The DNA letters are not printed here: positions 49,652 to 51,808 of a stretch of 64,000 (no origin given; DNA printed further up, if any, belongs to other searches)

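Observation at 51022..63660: About 11 kb lower-GC defence-type island at the 3' end of typA, followed by a diverged duplicate of the typA 3' end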

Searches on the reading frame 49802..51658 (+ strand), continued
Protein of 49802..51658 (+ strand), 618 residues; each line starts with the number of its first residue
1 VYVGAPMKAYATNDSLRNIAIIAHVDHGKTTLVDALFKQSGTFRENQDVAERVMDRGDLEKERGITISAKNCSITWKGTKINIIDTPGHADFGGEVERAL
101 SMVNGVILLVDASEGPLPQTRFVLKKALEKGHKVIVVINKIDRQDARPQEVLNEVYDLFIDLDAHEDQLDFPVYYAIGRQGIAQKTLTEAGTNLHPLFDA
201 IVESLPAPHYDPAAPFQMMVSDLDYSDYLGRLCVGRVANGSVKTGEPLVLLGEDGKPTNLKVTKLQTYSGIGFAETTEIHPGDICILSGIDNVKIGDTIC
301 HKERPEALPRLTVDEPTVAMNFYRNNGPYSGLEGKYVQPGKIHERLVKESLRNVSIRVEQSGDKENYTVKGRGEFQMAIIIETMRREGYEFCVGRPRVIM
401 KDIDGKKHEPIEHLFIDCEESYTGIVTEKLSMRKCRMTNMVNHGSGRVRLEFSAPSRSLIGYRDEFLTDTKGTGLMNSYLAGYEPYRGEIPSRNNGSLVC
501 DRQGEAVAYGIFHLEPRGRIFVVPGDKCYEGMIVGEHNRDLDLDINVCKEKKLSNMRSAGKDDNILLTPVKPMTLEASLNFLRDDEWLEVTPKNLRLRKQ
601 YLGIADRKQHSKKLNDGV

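Call 59: find_encoding_contigs(protein=P0133, flank=10000, max_places=6)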
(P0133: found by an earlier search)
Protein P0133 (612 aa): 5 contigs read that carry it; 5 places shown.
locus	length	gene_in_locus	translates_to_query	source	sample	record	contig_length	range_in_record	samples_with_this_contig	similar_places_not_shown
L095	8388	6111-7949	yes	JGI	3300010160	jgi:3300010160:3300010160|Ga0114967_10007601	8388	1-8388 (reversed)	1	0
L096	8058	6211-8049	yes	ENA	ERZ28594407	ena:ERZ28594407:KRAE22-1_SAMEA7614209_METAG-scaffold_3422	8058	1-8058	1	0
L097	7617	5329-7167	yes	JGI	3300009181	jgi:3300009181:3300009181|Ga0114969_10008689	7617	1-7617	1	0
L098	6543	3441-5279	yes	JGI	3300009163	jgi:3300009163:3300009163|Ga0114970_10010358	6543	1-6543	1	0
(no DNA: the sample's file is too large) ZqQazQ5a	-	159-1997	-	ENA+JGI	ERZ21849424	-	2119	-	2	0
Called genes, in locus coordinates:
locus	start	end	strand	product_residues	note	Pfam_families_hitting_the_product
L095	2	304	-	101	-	?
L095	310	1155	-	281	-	PF01887:SAM_HAT_N, PF20257:SAM_HAT_C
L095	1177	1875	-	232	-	PF00528:BPD_transp_1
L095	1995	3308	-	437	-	PF07690:MFS_1 (weak), PF12832:MFS_1_like (weak), PF13347:MFS_2, PF01306:LacY_symp (weak), PF07690:MFS_1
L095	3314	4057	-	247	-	-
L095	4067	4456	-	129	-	PF00293:NUDIX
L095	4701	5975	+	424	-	PF00520:Ion_trans, PF07885:Ion_trans_2, PF00027:cNMP_binding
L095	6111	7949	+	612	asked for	PF00009:GTP_EFTU, PF01926:MMR_HSR1 (weak), PF22042:EF-G_D2 (weak), PF03144:GTP_EFTU_D2, PF00679:EFG_C, PF21018:BipA_C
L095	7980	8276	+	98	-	-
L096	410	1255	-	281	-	PF01887:SAM_HAT_N, PF20257:SAM_HAT_C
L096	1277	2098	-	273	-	PF00528:BPD_transp_1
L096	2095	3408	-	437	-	PF07690:MFS_1 (weak), PF12832:MFS_1_like (weak), PF13347:MFS_2, PF01306:LacY_symp (weak), PF07690:MFS_1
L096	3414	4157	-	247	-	-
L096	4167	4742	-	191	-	PF00293:NUDIX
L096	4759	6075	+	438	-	PF00520:Ion_trans, PF07885:Ion_trans_2, PF00027:cNMP_binding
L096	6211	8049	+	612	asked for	PF00009:GTP_EFTU, PF01926:MMR_HSR1 (weak), PF22042:EF-G_D2 (weak), PF03144:GTP_EFTU_D2, PF00679:EFG_C, PF21018:BipA_C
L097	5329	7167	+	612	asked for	PF00009:GTP_EFTU, PF01926:MMR_HSR1 (weak), PF22042:EF-G_D2 (weak), PF03144:GTP_EFTU_D2, PF00679:EFG_C, PF21018:BipA_C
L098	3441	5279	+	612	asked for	PF00009:GTP_EFTU, PF01926:MMR_HSR1 (weak), PF22042:EF-G_D2 (weak), PF03144:GTP_EFTU_D2, PF00679:EFG_C, PF21018:BipA_C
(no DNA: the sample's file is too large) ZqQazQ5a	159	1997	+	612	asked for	PF00009:GTP_EFTU, PF01926:MMR_HSR1 (weak), PF22042:EF-G_D2 (weak), PF03144:GTP_EFTU_D2, PF00679:EFG_C, PF21018:BipA_C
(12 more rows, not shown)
